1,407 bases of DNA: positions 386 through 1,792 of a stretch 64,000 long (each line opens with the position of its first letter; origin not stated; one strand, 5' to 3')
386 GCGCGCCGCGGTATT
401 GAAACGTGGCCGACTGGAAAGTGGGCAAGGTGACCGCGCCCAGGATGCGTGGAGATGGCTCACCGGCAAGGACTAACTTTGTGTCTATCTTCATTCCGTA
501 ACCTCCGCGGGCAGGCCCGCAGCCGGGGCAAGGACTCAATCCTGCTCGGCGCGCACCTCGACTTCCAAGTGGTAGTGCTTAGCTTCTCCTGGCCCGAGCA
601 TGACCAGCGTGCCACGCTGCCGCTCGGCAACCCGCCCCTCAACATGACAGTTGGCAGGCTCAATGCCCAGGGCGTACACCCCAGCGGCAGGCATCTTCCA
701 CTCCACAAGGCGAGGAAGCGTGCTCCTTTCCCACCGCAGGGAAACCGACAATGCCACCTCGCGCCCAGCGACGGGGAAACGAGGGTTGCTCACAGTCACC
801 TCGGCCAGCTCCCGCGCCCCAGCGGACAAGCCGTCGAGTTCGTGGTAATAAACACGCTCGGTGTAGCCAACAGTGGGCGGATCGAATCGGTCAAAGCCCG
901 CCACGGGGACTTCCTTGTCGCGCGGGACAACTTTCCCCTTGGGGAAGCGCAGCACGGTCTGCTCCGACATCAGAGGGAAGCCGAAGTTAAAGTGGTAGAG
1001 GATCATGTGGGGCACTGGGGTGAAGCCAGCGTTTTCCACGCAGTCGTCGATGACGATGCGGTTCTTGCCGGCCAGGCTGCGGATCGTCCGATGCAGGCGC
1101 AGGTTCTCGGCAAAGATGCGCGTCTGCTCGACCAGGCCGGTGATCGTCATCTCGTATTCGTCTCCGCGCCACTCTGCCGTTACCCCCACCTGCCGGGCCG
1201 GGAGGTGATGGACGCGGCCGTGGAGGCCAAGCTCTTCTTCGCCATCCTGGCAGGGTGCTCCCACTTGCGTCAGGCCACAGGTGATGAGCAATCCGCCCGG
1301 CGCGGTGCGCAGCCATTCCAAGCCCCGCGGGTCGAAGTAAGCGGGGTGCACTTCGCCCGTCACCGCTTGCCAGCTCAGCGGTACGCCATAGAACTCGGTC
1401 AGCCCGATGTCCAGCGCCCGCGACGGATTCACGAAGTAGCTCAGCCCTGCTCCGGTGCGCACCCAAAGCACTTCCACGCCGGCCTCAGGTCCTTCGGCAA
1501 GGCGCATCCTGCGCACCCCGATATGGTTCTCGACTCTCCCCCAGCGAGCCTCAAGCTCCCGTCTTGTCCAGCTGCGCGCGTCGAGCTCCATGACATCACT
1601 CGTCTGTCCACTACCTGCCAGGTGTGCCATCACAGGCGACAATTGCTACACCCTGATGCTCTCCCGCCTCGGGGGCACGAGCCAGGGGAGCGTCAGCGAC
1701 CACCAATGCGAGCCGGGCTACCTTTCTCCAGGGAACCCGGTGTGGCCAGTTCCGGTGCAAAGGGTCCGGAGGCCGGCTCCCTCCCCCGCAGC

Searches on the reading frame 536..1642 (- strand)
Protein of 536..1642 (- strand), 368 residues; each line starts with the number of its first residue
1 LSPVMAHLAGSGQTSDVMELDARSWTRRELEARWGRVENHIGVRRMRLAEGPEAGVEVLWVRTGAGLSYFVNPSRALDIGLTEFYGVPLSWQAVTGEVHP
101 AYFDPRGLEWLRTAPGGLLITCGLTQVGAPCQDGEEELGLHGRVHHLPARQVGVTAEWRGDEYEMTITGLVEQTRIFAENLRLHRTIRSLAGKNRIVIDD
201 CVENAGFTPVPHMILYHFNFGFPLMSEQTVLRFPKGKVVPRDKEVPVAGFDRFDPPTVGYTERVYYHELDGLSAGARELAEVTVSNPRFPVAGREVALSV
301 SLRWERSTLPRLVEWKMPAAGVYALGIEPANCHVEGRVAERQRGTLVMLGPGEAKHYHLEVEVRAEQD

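Call 52: search_protein_families(library=pfam, proteins=[window:536-1642:-], max_evalue=0.00001)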
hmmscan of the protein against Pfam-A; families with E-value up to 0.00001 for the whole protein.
window:536-1642:- (368 aa): 1 family
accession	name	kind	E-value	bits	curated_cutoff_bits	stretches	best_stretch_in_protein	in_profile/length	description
PF14486.12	DUF4432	-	9.7e-92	307.4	32.5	1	54-363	2-304/304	Domain of unknown function (DUF4432)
